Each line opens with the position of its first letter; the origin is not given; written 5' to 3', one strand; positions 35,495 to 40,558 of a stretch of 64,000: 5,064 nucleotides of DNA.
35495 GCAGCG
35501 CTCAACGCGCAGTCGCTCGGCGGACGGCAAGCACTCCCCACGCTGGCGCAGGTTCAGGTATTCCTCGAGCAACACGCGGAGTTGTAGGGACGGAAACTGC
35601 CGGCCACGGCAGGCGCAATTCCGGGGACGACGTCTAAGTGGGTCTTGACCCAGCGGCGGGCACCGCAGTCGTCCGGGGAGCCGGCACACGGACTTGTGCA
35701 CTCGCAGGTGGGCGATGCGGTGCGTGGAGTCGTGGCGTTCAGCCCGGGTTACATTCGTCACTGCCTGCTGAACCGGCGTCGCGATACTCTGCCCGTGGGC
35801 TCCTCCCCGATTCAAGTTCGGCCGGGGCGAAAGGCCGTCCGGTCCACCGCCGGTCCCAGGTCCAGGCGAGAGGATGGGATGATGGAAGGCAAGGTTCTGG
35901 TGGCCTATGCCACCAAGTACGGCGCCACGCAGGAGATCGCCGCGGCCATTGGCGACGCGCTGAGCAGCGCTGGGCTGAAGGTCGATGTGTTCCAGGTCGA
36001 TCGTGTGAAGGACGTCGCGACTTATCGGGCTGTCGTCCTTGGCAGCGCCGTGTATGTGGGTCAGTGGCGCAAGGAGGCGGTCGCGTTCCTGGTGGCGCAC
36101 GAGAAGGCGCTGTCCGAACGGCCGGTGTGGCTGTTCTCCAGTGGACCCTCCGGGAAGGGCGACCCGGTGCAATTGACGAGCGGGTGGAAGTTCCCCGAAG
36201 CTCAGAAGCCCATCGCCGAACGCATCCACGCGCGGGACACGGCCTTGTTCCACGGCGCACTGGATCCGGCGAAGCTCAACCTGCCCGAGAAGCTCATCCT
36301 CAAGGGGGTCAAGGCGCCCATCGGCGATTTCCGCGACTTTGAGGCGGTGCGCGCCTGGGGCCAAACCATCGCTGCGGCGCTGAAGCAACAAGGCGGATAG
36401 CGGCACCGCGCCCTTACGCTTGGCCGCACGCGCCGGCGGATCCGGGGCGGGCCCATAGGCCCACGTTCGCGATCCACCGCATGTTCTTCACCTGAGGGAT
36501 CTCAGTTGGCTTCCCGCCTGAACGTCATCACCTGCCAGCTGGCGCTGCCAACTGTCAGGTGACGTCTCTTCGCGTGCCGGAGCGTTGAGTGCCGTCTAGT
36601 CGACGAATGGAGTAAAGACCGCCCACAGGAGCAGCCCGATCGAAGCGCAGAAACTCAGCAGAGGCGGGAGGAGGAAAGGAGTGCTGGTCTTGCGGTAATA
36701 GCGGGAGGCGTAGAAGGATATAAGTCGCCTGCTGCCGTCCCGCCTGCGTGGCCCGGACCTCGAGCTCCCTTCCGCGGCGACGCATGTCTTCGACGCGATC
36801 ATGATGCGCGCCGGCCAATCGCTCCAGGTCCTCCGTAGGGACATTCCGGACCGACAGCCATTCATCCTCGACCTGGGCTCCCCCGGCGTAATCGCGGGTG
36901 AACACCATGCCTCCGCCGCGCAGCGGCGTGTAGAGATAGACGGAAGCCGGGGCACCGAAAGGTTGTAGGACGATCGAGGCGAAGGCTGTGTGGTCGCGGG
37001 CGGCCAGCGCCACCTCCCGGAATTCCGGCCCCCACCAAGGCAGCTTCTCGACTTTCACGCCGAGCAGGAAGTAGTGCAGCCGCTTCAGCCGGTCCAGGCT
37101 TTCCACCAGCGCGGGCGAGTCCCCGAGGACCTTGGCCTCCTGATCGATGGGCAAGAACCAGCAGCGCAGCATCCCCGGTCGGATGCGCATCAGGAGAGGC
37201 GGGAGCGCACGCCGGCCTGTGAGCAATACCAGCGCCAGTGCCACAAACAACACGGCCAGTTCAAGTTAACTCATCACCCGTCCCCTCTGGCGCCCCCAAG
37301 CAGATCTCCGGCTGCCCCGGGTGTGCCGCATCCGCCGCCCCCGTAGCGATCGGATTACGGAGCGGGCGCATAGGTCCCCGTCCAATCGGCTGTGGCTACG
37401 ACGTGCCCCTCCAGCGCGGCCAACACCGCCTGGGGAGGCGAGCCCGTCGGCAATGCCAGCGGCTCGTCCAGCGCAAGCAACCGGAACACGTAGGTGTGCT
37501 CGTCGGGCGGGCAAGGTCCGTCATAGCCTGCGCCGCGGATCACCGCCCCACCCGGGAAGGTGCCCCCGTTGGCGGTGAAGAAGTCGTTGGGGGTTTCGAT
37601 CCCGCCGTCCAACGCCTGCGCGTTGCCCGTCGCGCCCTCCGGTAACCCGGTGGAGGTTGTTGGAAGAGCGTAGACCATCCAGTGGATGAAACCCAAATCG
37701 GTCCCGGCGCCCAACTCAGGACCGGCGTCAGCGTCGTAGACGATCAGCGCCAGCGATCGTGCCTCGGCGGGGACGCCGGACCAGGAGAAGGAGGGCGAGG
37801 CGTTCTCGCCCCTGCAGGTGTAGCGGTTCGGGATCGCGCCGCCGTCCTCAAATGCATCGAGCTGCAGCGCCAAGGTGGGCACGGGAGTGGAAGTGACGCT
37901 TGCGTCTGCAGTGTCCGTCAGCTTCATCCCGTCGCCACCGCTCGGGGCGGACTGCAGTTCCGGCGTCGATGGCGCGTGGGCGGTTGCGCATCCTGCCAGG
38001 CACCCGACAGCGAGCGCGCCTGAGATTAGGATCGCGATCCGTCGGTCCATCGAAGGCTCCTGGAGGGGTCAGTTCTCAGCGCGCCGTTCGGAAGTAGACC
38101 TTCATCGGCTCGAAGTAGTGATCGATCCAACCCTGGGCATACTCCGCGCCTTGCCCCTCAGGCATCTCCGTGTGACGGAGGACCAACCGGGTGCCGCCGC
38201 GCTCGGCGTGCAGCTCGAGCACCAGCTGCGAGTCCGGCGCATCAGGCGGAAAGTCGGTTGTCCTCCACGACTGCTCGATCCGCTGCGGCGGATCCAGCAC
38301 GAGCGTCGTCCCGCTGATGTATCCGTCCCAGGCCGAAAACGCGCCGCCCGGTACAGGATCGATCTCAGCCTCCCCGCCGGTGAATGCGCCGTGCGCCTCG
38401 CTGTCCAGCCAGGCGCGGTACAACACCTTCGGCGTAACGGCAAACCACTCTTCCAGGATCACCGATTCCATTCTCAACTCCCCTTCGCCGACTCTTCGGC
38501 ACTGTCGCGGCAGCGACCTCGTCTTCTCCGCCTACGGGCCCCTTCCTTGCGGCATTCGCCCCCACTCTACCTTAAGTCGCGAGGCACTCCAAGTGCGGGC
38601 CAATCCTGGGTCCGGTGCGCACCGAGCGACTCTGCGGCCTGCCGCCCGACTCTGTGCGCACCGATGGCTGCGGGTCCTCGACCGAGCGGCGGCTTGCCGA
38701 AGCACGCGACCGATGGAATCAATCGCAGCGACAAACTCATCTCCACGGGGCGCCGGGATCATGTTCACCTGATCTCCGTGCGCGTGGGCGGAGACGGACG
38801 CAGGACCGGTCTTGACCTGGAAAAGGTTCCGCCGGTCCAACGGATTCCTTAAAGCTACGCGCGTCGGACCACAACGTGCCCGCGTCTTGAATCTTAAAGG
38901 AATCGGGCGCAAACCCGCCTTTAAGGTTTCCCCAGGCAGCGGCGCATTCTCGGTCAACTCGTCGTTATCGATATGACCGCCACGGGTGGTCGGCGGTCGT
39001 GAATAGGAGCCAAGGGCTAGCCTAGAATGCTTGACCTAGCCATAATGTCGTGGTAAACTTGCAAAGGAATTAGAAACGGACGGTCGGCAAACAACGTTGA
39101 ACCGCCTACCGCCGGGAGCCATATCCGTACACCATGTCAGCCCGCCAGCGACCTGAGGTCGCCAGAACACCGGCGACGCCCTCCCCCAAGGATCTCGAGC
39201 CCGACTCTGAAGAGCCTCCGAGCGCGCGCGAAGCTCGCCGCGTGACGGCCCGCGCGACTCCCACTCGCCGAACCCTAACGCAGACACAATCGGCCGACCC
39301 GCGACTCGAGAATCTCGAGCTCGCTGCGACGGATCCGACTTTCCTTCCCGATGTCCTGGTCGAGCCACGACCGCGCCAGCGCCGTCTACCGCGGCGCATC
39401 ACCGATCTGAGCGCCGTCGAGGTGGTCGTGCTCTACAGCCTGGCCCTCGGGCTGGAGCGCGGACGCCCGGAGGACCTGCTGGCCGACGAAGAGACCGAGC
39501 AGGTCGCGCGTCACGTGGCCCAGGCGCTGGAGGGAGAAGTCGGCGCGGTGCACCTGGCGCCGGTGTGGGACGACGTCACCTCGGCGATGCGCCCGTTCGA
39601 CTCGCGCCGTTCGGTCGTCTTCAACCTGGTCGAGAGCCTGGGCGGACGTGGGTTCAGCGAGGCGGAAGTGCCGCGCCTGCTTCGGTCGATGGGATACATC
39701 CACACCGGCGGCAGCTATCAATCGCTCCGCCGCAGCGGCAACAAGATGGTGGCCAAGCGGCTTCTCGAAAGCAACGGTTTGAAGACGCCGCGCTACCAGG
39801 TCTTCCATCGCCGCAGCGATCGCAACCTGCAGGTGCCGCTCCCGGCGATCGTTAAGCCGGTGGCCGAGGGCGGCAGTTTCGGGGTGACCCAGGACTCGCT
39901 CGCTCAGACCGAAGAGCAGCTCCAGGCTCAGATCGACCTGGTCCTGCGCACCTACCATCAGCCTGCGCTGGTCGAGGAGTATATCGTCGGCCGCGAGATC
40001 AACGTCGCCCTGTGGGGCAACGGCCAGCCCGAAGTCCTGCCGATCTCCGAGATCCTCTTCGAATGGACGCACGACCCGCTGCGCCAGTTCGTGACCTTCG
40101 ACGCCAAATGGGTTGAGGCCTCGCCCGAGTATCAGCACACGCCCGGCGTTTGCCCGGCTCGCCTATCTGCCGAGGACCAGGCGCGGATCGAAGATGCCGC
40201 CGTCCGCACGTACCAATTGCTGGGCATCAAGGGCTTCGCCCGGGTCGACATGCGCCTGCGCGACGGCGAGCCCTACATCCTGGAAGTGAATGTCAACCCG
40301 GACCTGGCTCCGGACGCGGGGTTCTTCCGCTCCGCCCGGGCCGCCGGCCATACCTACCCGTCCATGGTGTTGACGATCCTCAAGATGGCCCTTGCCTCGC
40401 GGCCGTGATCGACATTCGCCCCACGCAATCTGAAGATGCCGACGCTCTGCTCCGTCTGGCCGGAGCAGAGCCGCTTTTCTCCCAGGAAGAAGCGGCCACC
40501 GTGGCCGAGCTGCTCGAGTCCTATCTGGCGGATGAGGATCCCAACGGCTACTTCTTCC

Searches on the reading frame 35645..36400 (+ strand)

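Call 94: search_protein_families(library=pfam, proteins=[window:35645-36400:+], max_evalue=0.00001)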
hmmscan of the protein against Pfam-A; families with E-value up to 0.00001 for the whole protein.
window:35645-36400:+ (251 aa): 2 families
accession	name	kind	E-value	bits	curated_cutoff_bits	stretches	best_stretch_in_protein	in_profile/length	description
PF12724.12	Flavodoxin_5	-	1.2e-21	78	27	1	85-224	1-136/145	Flavodoxin domain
PF00258.30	Flavodoxin_1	-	8.1e-08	33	25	1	86-149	1-68/143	Flavodoxin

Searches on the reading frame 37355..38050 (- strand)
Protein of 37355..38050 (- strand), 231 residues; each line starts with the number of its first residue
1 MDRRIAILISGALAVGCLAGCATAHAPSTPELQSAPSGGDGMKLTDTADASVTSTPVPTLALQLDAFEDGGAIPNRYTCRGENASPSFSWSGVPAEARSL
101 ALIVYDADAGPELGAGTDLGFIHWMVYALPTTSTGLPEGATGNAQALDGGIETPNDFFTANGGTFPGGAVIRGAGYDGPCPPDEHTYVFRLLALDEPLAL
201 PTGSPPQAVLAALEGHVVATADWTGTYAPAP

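Call 94: search_protein_families(library=pfam, proteins=[window:37355-38050:-], max_evalue=0.00001)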
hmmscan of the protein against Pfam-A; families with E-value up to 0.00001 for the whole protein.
window:37355-38050:- (231 aa): 1 family
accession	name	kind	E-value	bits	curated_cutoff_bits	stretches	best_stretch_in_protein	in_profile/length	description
PF01161.25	PBP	-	4.6e-34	118.1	24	1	73-227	2-135/135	Phosphatidylethanolamine-binding protein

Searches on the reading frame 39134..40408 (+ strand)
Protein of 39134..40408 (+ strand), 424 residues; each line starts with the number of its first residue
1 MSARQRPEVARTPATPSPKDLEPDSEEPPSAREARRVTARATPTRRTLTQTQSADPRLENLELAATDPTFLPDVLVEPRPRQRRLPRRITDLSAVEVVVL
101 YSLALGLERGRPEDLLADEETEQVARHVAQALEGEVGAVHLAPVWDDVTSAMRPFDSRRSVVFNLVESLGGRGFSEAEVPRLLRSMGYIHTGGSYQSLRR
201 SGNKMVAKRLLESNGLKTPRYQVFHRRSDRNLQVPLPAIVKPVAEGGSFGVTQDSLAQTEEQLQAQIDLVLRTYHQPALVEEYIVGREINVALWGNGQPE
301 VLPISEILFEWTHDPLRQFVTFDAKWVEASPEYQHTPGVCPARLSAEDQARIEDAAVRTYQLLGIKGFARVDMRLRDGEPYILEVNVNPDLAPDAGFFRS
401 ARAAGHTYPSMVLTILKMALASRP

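Call 94: search_protein_families(library=pfam, proteins=[window:39134-40408:+], max_evalue=0.00001)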
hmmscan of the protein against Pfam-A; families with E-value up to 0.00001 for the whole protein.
window:39134-40408:+ (424 aa): 3 families
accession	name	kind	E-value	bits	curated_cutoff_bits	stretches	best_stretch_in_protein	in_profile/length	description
PF07478.18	Dala_Dala_lig_C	-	2e-32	112.8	24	1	210-416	1-203/204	D-ala D-ala ligase C-terminus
PF02655.19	ATP-grasp_3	-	3.8e-12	47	23.2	1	203-386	3-154/160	ATP-grasp domain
PF13535.11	ATP-grasp_4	-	1.7e-06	28.2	27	0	235-311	2-90/160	ATP-grasp domain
